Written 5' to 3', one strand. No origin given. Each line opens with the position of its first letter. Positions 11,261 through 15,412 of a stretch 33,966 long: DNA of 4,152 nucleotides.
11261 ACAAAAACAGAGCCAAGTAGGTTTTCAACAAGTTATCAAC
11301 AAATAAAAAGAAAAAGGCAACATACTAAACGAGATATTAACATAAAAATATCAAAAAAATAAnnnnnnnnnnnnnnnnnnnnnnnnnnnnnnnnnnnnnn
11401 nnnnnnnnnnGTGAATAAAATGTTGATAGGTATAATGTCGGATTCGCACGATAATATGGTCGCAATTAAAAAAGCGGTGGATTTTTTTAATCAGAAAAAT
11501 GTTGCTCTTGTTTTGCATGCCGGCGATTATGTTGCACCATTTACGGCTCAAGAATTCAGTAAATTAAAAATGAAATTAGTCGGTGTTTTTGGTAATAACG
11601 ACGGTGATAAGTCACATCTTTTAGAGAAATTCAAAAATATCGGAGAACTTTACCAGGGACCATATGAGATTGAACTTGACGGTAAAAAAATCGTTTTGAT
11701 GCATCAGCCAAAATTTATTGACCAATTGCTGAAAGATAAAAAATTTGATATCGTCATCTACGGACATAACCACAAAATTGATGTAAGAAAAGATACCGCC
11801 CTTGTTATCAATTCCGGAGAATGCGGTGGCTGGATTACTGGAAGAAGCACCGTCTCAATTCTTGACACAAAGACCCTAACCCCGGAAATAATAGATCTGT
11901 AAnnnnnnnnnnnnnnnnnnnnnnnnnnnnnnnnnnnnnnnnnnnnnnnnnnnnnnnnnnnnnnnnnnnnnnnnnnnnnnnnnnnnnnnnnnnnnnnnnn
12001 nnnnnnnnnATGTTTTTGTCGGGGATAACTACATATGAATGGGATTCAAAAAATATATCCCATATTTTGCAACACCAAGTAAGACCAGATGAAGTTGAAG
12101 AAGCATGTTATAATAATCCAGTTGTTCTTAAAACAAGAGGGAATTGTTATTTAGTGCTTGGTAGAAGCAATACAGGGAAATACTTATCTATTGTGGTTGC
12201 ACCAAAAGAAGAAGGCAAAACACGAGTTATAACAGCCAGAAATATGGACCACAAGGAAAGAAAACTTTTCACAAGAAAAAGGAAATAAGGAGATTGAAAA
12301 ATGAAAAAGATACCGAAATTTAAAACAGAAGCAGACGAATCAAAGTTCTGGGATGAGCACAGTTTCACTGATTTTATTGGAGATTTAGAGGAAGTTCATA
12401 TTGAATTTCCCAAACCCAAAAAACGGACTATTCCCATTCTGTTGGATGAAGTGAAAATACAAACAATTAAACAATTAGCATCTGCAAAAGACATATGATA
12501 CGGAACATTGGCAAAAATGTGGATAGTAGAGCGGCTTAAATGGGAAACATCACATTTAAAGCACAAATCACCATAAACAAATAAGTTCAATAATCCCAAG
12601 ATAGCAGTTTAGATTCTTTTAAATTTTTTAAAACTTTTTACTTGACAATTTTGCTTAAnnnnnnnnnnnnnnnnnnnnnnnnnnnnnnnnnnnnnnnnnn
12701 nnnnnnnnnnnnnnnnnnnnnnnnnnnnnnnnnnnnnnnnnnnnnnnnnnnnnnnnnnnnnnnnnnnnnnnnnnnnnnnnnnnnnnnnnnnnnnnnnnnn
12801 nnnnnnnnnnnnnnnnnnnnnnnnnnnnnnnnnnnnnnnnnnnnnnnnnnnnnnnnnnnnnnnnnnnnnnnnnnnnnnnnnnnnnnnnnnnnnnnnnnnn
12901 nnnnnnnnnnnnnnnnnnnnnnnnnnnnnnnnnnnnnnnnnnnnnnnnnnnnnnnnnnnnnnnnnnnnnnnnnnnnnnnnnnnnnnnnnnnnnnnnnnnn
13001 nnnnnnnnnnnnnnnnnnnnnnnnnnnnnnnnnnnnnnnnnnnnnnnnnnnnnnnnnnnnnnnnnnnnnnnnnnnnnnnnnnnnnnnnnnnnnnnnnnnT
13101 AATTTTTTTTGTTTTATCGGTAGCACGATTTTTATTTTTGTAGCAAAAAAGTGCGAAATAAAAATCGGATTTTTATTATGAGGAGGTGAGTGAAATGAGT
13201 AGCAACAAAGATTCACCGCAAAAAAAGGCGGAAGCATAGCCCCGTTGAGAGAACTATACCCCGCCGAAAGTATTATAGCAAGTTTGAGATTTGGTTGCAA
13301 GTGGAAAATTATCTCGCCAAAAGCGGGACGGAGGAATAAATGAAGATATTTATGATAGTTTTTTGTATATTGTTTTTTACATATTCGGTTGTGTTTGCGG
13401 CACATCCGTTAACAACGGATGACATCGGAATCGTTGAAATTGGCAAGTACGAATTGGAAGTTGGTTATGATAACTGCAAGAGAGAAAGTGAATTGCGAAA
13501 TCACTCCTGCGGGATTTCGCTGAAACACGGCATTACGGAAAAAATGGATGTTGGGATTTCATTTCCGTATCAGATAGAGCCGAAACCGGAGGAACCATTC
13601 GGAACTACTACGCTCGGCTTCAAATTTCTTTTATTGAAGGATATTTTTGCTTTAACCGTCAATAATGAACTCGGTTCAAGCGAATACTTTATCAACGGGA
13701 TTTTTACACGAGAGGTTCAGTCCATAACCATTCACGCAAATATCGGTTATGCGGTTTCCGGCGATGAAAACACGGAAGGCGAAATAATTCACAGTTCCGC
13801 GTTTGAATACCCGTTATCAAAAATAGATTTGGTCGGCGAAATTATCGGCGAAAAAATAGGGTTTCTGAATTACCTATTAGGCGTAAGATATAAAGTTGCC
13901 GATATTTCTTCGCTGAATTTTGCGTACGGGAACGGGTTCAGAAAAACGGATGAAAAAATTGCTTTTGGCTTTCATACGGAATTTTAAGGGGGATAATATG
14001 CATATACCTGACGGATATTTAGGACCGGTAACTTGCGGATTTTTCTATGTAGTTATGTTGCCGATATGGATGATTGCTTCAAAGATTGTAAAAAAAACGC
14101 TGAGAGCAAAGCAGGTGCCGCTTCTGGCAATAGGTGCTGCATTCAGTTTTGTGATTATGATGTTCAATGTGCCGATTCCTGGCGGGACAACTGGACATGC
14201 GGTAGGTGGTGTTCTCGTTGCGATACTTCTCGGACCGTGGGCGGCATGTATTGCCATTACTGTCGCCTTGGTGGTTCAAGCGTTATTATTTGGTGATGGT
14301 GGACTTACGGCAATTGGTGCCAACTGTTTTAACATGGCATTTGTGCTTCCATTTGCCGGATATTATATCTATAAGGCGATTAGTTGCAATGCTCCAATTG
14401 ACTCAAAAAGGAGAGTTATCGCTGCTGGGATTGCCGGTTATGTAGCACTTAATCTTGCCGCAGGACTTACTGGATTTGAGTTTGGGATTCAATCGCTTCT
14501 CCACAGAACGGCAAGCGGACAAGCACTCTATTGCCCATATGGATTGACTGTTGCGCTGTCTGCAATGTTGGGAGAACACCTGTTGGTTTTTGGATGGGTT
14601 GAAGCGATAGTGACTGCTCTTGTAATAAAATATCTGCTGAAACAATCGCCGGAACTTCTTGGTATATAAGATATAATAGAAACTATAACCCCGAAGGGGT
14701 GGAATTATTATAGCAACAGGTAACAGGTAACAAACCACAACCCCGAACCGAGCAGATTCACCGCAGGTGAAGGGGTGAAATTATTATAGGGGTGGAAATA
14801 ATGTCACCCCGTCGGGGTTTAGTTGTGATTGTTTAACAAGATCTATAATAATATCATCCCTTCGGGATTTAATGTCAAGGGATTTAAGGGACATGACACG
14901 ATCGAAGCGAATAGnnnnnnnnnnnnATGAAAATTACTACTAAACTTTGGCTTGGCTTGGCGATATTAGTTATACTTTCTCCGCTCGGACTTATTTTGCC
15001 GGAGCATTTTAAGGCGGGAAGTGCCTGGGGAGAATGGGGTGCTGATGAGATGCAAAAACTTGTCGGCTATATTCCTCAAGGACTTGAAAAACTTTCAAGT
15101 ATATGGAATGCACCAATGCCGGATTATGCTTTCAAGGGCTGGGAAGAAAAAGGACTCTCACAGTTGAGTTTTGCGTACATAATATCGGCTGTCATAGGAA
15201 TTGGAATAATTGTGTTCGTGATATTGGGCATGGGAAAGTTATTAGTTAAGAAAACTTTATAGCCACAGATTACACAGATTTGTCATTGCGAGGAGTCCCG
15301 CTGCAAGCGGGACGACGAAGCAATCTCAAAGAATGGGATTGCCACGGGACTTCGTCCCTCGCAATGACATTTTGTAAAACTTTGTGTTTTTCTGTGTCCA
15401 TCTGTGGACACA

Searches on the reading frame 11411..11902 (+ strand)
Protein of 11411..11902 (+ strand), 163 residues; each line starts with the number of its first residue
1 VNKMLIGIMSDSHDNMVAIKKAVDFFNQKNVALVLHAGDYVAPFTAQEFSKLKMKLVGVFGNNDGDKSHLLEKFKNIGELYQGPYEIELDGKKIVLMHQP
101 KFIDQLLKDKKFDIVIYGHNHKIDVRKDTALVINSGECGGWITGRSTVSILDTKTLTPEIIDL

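Call 32: search_protein_families(library=pfam, max_evalue=0.001, proteins=[window:11411-11902:+])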
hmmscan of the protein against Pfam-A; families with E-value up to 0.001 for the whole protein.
window:11411-11902:+ (163 aa): 2 families
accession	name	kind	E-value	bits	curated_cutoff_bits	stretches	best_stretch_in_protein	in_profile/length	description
PF12850.12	Metallophos_2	-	6.1e-30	104.7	27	1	4-155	1-153/154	Calcineurin-like phosphoesterase superfamily domain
PF00149.33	Metallophos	-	6.3e-13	50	21.5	1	4-121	1-189/191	Calcineurin-like phosphoesterase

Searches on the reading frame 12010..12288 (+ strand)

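Call 32: search_protein_families(library=pfam, max_evalue=0.001, proteins=[window:12010-12288:+])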
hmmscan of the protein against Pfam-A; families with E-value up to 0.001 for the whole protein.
window:12010-12288:+ (92 aa): 2 families
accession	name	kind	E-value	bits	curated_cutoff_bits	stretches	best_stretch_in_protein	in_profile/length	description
PF04365.19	BrnT_toxin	-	8.5e-09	36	34.5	1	11-83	1-77/77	Ribonuclease toxin, BrnT, of type II toxin-antitoxin system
PF14076.12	DUF4258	-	4.1e-05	24.2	25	1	27-76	17-69/71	Domain of unknown function (DUF4258)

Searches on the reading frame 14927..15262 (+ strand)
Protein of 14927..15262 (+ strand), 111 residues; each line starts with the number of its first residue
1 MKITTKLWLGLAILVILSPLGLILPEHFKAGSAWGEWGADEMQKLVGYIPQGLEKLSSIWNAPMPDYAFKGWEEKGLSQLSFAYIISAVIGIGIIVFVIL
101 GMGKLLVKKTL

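Call 69: search_protein_families(library=ncbifam, max_evalue=0.01, proteins=[window:14927-15262:+])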
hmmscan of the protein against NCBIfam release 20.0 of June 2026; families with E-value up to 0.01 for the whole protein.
window:14927-15262:+ (111 aa): 3 families
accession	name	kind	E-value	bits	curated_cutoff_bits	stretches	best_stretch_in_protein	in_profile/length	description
NF005598.0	PRK07331.1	equivalog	2.3e-21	76.5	401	1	4-108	229-321/323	cobalt transporter CbiM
NF004931.0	PRK06287.1-2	equivalog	0.00013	22.2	142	1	52-109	53-103/107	cobalt transport protein CbiN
NF004934.0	PRK06287.1-5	equivalog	0.0002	21.5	115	1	52-109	49-99/99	cobalt transport protein CbiN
